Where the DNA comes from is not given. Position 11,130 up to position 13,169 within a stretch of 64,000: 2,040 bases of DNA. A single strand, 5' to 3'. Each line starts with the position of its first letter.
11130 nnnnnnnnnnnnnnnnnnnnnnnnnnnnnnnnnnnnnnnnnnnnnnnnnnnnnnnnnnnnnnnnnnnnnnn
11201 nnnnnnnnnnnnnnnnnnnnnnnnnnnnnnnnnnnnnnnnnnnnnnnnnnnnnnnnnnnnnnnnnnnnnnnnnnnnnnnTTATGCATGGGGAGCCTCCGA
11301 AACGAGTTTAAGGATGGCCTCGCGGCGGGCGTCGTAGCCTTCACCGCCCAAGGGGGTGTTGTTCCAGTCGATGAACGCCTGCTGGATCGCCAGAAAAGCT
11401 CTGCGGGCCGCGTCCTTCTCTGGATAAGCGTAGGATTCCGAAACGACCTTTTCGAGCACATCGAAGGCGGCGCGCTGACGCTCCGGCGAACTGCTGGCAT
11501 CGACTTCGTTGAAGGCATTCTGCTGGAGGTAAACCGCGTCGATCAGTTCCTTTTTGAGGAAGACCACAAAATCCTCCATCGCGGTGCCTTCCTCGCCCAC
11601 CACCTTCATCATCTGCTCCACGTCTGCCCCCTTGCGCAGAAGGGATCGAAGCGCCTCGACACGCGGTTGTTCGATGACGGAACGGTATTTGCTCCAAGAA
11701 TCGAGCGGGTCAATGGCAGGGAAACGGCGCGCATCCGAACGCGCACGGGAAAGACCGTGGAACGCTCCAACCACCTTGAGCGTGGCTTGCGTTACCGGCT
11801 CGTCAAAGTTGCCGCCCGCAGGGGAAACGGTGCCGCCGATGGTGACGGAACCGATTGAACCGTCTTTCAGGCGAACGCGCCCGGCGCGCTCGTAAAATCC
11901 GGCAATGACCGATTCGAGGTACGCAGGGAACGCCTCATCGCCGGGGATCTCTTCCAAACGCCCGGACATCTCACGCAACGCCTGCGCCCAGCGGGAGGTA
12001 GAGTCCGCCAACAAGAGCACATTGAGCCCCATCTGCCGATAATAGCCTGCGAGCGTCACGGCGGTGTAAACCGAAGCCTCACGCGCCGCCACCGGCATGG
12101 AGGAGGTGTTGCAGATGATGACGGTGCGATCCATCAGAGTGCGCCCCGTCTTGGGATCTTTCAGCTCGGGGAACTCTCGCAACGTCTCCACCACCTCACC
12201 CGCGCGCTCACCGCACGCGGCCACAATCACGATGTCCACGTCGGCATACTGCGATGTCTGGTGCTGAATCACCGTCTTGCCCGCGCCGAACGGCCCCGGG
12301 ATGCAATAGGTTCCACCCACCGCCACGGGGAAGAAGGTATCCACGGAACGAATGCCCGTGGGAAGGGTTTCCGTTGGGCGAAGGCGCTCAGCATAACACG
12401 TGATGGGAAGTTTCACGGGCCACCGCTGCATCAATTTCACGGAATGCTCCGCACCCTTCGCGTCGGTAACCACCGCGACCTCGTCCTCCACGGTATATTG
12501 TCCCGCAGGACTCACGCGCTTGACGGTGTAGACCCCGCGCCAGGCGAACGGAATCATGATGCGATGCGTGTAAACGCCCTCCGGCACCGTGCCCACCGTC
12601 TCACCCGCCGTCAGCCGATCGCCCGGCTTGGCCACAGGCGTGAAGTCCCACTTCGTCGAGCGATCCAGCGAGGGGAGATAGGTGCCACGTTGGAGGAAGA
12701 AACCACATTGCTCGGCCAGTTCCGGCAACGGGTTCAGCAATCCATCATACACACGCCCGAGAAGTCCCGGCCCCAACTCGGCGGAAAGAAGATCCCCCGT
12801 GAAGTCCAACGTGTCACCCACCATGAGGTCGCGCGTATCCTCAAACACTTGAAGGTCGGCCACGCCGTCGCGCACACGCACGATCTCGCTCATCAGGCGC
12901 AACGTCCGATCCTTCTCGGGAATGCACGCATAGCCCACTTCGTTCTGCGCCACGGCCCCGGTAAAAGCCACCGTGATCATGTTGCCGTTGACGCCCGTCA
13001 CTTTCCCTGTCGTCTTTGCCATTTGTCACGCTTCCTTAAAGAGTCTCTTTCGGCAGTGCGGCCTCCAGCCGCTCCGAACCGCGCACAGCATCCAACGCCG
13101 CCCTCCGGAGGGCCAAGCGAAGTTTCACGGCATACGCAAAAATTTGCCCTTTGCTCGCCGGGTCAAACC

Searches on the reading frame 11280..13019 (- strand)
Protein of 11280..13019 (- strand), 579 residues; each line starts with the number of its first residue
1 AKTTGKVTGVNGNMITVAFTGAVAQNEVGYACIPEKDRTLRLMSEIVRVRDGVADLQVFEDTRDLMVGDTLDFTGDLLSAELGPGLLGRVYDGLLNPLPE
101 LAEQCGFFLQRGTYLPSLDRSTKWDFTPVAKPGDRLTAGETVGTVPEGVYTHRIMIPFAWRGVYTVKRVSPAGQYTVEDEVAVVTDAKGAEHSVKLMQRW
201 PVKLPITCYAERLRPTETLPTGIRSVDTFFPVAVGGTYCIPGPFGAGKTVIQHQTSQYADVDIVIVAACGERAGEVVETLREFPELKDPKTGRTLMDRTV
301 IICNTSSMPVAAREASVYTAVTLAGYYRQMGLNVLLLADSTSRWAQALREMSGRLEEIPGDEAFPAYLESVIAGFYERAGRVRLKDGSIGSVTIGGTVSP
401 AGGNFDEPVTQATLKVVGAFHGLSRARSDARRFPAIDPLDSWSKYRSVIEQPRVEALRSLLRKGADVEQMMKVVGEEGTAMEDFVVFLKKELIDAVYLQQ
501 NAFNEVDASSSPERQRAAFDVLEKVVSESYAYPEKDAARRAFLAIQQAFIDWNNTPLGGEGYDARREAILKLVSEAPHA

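Call 59: search_protein_families(library=pfam, max_evalue=0.0001, proteins=[window:11280-13019:-])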
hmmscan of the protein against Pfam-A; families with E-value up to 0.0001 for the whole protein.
window:11280-13019:- (579 aa): 4 families
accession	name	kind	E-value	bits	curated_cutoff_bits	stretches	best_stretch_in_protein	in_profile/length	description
PF00006.31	ATP-synt_ab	-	4.1e-64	216.6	29.5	1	222-443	1-213/213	ATP synthase alpha/beta family, nucleotide-binding domain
PF16886.11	ATP-synt_ab_Xtn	-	5.5e-28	97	25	1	116-203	2-88/88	ATPsynthase alpha/beta subunit barrel-sandwich domain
PF22919.1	ATP-synt_VA_C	-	3.4e-07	30.7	24.7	1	455-521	17-83/101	C-terminal domain of V and A type ATP synthase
PF02874.29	ATP-synt_ab_N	-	6.6e-06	27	20.9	1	7-75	1-69/69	ATP synthase alpha/beta family, beta-barrel domain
